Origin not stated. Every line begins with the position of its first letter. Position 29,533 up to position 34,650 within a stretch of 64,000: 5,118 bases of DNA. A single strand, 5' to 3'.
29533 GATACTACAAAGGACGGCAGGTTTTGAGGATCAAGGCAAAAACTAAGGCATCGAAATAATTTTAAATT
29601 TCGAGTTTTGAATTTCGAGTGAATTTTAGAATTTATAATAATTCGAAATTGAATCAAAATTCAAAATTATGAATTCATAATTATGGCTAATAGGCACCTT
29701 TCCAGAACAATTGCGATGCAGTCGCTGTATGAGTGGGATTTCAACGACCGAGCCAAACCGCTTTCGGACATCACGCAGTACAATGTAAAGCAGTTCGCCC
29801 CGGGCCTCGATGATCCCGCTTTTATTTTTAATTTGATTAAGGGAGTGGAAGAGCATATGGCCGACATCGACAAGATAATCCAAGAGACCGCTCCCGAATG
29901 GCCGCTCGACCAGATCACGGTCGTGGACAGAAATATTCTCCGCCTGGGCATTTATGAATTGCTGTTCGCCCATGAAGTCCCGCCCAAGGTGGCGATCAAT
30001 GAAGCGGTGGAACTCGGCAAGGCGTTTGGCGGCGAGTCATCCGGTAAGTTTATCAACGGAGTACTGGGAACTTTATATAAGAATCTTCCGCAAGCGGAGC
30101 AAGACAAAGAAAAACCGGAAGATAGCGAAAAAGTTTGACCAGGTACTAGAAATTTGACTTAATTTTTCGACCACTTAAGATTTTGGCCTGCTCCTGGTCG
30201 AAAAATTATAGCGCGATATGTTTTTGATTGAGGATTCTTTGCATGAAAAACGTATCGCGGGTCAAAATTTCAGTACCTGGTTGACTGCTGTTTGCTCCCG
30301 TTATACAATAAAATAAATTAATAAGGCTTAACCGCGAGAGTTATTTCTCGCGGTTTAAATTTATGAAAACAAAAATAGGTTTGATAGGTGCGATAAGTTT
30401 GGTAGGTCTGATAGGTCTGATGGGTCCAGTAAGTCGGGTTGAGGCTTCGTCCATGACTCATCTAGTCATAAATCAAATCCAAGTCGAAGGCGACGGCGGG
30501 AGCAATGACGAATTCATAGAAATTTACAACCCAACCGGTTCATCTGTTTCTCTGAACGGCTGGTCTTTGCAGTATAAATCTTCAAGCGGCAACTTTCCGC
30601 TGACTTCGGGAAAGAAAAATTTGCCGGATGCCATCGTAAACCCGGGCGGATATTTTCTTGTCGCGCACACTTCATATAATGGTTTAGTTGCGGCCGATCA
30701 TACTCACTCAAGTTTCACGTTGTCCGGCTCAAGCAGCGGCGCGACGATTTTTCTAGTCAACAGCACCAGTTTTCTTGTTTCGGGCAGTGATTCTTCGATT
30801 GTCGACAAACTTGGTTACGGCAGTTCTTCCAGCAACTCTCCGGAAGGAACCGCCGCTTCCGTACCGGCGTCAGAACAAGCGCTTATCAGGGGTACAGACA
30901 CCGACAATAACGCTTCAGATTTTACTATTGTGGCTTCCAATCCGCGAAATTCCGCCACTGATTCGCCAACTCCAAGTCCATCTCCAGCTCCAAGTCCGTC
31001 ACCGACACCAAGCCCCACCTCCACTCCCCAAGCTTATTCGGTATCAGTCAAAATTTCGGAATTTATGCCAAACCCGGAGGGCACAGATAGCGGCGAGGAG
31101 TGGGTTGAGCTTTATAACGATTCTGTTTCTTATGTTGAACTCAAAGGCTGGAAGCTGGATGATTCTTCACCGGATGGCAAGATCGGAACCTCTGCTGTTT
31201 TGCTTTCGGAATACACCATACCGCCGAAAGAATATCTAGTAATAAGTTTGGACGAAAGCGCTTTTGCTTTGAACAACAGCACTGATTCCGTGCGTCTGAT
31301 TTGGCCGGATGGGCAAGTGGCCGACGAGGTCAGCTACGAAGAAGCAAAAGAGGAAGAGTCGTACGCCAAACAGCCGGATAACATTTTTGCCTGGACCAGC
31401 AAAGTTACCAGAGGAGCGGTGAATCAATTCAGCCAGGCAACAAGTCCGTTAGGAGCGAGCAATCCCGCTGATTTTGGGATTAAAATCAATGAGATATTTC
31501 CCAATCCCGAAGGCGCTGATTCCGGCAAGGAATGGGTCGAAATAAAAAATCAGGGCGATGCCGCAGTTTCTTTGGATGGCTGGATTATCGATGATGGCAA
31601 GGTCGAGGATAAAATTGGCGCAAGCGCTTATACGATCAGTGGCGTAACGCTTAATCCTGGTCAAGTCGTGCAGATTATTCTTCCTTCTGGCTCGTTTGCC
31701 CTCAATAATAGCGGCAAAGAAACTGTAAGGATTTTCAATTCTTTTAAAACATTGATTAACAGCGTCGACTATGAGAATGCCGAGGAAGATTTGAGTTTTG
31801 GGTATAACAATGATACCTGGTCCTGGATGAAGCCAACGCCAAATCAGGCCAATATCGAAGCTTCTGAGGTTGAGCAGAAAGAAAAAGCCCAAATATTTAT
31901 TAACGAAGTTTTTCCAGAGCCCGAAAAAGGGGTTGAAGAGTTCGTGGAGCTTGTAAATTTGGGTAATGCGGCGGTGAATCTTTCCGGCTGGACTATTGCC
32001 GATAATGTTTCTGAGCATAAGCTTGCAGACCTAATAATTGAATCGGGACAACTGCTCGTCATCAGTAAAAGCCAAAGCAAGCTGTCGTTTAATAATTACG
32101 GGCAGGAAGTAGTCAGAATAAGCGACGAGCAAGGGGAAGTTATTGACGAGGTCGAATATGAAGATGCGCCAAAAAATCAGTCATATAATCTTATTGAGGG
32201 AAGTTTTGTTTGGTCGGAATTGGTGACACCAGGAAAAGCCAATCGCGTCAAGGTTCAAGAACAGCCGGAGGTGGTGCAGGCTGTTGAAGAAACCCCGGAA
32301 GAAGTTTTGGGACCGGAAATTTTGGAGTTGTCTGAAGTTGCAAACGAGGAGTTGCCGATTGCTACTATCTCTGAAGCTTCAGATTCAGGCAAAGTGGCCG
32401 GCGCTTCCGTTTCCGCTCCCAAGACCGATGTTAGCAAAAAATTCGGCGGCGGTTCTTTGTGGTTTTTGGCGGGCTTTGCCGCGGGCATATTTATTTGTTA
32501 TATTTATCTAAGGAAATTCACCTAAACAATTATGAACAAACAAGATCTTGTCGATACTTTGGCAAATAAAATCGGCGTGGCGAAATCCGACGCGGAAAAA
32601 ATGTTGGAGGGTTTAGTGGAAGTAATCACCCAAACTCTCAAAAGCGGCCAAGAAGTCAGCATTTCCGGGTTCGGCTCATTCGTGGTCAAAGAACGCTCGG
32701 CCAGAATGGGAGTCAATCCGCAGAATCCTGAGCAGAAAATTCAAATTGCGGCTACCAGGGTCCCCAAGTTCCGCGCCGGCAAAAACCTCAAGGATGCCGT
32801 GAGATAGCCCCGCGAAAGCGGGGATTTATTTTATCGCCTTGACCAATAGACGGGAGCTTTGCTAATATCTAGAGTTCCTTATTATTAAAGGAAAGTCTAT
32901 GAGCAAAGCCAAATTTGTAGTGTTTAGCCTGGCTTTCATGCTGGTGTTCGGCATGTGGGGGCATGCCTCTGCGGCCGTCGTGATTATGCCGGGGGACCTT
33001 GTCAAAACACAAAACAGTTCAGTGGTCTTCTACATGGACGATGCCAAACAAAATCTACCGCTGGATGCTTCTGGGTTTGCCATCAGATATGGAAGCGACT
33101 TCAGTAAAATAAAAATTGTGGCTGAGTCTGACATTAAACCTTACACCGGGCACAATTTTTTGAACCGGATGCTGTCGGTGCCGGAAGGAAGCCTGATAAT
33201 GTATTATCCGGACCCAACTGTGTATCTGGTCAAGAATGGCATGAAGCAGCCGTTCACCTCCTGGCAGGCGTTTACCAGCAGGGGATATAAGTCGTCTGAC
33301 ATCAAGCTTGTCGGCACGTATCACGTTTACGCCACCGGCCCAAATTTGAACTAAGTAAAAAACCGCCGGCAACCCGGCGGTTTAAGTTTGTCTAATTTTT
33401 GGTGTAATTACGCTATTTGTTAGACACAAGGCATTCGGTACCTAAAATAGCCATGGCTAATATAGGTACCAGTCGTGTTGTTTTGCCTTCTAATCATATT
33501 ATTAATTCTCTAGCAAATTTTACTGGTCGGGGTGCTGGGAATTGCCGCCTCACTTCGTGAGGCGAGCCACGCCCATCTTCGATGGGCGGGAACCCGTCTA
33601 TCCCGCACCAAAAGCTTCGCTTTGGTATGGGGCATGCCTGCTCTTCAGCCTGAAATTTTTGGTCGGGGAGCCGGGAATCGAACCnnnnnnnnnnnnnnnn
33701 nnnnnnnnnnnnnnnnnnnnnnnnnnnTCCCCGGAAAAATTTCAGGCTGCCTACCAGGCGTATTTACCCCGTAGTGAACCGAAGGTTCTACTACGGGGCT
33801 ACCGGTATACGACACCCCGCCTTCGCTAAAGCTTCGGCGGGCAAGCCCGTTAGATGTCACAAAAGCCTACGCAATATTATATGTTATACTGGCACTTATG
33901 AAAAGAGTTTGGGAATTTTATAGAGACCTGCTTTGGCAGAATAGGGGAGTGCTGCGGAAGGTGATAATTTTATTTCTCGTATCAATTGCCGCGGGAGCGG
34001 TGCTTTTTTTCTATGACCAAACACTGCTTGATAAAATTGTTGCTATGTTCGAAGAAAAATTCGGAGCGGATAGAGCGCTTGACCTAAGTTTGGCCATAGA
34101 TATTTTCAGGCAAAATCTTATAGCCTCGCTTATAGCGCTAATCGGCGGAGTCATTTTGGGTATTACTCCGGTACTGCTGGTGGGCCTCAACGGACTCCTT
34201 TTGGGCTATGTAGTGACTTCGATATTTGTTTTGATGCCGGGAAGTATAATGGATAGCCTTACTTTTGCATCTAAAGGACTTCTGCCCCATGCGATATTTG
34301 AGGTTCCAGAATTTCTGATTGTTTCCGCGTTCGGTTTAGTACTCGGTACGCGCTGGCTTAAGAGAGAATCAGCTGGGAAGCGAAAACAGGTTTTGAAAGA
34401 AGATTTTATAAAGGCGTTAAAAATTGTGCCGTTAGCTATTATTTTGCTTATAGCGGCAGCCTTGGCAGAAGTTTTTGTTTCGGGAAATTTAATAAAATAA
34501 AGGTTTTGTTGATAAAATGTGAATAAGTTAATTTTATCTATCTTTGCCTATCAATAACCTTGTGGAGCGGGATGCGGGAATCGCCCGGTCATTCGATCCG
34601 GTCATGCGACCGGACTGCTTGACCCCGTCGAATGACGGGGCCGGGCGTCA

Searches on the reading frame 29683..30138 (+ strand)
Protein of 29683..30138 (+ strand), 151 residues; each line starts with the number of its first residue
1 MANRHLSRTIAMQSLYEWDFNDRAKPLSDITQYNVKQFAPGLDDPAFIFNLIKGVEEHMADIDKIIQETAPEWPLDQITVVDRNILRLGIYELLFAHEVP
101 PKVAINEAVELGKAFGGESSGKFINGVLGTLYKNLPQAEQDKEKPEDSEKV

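Call 49: search_protein_families(library=pfam, proteins=[window:29683-30138:+], max_evalue=0.001)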
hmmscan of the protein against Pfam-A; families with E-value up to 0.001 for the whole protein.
window:29683-30138:+ (151 aa): 1 family
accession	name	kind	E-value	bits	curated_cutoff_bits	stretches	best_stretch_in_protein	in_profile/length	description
PF01029.23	NusB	-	1e-35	123.5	23.1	1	7-132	3-132/133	NusB family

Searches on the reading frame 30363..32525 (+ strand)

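Call 49: search_protein_families(library=pfam, proteins=[window:30363-32525:+], max_evalue=0.001)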
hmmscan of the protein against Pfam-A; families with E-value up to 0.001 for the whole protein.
window:30363-32525:+ (720 aa): 1 family
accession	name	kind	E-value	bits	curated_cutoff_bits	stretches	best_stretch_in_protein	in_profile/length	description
PF00932.25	LTD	-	4.7e-67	223.7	34.3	4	224-326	3-108/109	Lamin Tail Domain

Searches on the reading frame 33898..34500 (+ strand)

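Call 49: search_protein_families(library=pfam, proteins=[window:33898-34500:+], max_evalue=0.001)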
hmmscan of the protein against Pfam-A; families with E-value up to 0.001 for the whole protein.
window:33898-34500:+ (200 aa): 1 family
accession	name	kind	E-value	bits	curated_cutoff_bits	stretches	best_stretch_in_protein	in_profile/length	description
PF01944.22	SpoIIM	-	1.6e-23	83.9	26.9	1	22-195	1-162/163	Stage II sporulation protein M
